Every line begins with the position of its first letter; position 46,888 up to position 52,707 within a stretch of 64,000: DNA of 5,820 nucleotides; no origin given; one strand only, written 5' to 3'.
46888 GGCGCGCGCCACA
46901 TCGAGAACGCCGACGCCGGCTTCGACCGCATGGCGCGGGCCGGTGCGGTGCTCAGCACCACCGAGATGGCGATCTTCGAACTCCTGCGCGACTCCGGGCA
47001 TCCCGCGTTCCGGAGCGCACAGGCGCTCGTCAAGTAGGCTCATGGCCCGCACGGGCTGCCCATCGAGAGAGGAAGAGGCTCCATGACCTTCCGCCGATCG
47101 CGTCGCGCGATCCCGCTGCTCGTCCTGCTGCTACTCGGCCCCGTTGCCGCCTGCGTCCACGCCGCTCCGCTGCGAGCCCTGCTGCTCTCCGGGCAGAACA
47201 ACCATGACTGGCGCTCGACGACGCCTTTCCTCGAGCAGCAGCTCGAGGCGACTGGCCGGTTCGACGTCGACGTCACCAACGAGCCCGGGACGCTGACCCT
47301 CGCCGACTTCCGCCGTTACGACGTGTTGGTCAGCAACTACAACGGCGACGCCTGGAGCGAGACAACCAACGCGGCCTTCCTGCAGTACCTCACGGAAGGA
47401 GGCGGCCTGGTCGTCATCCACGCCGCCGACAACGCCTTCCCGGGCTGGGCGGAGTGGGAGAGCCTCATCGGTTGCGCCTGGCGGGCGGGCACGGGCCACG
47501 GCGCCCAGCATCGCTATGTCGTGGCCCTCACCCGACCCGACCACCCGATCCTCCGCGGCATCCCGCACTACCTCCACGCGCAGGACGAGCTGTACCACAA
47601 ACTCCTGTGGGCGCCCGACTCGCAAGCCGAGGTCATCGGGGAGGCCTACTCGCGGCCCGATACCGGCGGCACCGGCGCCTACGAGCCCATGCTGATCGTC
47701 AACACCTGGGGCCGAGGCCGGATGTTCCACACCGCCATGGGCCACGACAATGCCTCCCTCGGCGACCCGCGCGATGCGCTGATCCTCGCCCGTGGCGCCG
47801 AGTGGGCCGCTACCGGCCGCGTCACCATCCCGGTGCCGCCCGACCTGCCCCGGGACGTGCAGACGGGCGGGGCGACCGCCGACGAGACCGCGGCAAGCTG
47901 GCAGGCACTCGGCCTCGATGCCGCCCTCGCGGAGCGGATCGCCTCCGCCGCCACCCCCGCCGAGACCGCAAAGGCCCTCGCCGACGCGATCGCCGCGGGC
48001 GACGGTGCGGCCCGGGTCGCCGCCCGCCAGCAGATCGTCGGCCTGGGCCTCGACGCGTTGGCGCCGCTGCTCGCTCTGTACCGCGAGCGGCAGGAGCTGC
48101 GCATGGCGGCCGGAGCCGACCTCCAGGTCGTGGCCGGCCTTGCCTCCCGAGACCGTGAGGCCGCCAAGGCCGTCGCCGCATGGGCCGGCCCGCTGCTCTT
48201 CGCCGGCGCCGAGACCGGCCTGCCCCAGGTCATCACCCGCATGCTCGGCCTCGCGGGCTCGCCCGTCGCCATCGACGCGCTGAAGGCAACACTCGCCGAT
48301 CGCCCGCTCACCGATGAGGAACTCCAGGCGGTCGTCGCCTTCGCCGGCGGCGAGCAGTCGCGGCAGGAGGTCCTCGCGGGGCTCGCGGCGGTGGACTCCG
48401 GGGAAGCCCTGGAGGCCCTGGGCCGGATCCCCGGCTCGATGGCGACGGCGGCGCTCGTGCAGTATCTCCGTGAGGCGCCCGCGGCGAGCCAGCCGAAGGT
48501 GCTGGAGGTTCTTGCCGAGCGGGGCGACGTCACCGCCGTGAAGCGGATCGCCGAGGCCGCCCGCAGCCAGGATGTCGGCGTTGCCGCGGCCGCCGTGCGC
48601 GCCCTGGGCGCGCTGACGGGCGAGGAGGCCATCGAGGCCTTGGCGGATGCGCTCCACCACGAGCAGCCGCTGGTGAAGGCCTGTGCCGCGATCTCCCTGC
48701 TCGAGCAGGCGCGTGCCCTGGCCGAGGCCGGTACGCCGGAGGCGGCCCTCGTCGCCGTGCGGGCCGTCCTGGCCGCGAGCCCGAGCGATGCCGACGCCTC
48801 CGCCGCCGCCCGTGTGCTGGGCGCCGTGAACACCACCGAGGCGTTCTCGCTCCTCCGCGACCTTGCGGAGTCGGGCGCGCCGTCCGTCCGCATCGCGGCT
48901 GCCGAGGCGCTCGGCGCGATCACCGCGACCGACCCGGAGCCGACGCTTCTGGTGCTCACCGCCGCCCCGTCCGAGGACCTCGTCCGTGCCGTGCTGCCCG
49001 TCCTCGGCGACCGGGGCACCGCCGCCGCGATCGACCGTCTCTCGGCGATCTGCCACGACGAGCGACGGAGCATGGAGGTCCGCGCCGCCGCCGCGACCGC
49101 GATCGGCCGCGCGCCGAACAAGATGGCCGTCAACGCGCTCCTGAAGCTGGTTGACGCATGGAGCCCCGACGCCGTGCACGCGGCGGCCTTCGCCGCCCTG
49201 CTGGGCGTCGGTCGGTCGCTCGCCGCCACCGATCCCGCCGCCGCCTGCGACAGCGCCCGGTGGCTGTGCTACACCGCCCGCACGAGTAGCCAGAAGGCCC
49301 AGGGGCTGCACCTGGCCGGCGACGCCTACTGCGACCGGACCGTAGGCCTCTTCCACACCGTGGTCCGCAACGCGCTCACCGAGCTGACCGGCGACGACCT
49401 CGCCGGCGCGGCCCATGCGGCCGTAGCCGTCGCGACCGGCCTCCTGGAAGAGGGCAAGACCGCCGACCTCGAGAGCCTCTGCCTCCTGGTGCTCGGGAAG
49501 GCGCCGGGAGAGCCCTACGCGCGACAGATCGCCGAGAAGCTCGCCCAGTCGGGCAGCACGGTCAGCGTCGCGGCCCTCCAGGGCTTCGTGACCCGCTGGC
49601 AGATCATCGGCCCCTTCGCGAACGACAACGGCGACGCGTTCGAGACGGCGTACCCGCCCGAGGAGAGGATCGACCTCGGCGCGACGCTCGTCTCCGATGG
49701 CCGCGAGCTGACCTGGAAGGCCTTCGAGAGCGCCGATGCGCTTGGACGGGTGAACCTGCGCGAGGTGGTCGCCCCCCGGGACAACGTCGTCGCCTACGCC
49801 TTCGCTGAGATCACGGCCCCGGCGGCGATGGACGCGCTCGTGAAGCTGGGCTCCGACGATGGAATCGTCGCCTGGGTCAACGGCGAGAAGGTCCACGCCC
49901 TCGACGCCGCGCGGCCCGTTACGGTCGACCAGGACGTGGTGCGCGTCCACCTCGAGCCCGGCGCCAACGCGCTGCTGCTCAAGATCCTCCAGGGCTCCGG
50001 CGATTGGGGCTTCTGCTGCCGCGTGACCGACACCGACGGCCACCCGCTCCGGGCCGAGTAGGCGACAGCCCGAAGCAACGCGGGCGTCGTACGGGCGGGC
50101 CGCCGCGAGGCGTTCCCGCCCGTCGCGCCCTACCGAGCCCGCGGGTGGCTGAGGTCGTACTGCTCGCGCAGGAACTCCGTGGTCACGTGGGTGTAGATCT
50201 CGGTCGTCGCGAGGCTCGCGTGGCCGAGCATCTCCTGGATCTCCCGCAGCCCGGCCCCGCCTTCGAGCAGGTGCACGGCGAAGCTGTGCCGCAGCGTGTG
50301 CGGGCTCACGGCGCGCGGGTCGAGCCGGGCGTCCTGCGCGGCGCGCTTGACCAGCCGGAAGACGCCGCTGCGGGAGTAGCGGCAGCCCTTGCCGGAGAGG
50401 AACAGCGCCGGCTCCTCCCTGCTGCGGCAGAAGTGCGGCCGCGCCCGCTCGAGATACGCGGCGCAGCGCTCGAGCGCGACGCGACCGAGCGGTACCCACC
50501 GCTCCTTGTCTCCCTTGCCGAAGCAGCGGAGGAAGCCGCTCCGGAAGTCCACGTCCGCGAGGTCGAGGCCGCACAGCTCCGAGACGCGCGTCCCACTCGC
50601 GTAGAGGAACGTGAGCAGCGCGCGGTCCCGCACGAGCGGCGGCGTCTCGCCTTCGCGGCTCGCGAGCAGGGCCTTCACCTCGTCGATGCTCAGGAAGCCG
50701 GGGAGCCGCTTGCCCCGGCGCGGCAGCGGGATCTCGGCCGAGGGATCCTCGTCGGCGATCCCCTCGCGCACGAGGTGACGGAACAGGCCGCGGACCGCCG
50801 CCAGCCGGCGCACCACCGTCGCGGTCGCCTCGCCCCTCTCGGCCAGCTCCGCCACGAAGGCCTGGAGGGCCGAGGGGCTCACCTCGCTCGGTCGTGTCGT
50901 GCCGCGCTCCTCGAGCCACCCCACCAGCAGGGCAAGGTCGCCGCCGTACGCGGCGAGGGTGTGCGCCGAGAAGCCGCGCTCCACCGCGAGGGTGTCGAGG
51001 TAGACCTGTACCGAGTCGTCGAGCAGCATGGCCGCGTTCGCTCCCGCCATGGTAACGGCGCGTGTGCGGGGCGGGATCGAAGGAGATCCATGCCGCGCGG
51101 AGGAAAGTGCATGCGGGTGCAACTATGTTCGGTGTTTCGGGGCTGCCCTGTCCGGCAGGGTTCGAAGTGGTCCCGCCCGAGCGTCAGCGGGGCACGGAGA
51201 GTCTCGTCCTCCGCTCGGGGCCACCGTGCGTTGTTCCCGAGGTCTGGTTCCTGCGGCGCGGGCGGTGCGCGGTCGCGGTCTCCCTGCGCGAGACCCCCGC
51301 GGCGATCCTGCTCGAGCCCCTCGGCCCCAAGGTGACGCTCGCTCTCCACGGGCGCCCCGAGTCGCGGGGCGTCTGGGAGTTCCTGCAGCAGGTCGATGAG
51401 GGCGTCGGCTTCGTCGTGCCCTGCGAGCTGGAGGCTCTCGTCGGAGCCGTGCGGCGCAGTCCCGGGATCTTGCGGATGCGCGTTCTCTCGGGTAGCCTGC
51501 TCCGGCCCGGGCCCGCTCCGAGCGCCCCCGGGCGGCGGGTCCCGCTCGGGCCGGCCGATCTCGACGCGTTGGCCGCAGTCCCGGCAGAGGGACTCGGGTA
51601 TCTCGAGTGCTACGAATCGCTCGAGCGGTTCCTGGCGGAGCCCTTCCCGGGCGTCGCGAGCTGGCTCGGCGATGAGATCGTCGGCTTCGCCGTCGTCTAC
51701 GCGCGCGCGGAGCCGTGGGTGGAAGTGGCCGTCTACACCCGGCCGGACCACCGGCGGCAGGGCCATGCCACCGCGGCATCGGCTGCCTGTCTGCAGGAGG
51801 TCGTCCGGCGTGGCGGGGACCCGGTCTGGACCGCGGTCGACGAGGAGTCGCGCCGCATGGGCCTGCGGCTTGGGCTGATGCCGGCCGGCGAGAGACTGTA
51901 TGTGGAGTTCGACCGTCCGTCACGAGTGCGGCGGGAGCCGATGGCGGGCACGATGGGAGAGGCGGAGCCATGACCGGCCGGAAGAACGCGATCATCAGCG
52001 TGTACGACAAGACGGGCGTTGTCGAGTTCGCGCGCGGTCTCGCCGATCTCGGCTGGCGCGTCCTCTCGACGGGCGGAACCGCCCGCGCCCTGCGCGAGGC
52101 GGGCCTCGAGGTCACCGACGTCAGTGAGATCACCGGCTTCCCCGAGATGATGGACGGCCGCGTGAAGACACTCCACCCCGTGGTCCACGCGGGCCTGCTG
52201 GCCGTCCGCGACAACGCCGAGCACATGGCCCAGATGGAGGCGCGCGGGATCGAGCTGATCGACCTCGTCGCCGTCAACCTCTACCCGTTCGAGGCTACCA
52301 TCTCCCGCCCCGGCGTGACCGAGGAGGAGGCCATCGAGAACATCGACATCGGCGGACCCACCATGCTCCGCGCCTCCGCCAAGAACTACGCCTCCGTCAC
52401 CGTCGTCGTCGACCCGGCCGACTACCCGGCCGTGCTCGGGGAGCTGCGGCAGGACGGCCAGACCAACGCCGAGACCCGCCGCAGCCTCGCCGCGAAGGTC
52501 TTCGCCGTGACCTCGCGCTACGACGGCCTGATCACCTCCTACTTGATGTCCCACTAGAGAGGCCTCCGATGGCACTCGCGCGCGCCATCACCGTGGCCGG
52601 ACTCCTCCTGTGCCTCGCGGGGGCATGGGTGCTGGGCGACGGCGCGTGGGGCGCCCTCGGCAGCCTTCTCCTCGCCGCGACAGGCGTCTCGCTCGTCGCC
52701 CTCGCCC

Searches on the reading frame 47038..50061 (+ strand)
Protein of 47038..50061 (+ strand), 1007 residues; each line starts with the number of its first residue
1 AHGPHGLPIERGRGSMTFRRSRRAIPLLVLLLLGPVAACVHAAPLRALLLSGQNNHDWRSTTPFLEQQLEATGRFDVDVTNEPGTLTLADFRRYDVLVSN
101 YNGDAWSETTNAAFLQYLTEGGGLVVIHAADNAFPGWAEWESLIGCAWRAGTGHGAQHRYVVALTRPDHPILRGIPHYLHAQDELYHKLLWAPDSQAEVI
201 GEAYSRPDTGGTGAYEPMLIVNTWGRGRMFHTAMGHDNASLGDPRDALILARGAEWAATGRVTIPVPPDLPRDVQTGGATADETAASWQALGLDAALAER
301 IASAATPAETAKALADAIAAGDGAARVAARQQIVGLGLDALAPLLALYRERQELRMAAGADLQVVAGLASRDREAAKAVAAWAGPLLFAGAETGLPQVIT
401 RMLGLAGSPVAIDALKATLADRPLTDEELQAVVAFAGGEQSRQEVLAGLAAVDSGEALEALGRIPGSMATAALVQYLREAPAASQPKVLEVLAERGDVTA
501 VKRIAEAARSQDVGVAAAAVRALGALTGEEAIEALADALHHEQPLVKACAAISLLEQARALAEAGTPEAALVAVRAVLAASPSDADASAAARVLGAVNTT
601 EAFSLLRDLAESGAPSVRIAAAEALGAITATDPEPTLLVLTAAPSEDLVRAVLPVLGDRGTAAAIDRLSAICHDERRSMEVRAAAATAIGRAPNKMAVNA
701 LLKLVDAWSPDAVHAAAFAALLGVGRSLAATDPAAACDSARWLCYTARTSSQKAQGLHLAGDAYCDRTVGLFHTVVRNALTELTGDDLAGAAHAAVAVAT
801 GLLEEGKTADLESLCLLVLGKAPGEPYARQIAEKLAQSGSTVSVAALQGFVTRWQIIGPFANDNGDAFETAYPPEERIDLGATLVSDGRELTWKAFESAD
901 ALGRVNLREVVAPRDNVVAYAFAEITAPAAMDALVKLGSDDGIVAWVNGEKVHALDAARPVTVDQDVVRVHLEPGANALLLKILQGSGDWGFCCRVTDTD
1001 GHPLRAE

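Call 50: search_protein_families(library=pfam, proteins=[window:47038-50061:+], max_evalue=0.0001)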
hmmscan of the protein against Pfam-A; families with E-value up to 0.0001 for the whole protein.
window:47038-50061:+ (1007 aa): 4 families
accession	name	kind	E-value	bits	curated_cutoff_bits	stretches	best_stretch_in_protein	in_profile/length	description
PF06283.17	ThuA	-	1e-32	114.5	33.4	1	46-257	1-209/209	Trehalose utilisation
PF13646.12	HEAT_2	-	1.6e-18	67.2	27.7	3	575-652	5-82/88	HEAT repeats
PF03130.22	HEAT_PBS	-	3.9e-05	24.2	20.9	0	515-540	1-26/27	PBS lyase HEAT-like repeat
PF02985.28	HEAT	-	5.8e-05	23.4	23.5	0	605-629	4-28/31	HEAT repeat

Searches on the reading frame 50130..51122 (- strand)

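Call 50: search_protein_families(library=pfam, proteins=[window:50130-51122:-], max_evalue=0.0001)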
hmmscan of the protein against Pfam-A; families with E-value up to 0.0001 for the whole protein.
window:50130-51122:- (330 aa): 2 families
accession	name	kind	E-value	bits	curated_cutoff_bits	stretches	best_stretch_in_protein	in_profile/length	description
PF00589.27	Phage_integrase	-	9.6e-41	139.9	27.1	1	144-315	3-170/172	Phage integrase family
PF02899.23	Phage_int_SAM_1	-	3.2e-19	69.4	22.3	1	39-121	2-83/83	Phage integrase, N-terminal SAM-like domain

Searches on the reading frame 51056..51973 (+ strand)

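Call 50: search_protein_families(library=pfam, proteins=[window:51056-51973:+], max_evalue=0.0001)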
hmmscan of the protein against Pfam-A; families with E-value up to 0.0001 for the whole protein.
window:51056-51973:+ (305 aa): 2 families
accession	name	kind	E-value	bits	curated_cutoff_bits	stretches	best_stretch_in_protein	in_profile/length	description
PF12746.13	GNAT_acetyltran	-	3.4e-13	50.2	26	1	184-273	145-233/243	GNAT acetyltransferase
PF00583.31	Acetyltransf_1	-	2.7e-07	31.3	20.7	1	199-264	35-103/116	Acetyltransferase (GNAT) family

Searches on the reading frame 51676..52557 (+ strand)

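Call 50: search_protein_families(library=pfam, proteins=[window:51676-52557:+], max_evalue=0.0001)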
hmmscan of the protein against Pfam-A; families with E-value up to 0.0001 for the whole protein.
window:51676-52557:+ (293 aa): 2 families
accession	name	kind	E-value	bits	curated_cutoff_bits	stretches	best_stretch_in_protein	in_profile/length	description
PF02142.27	MGS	-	9e-27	93.5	24.1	1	114-229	1-94/94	MGS-like domain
PF01808.24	AICARFT_IMPCHas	-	7.6e-17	62.2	25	1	234-291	1-58/311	AICARFT/IMPCHase bienzyme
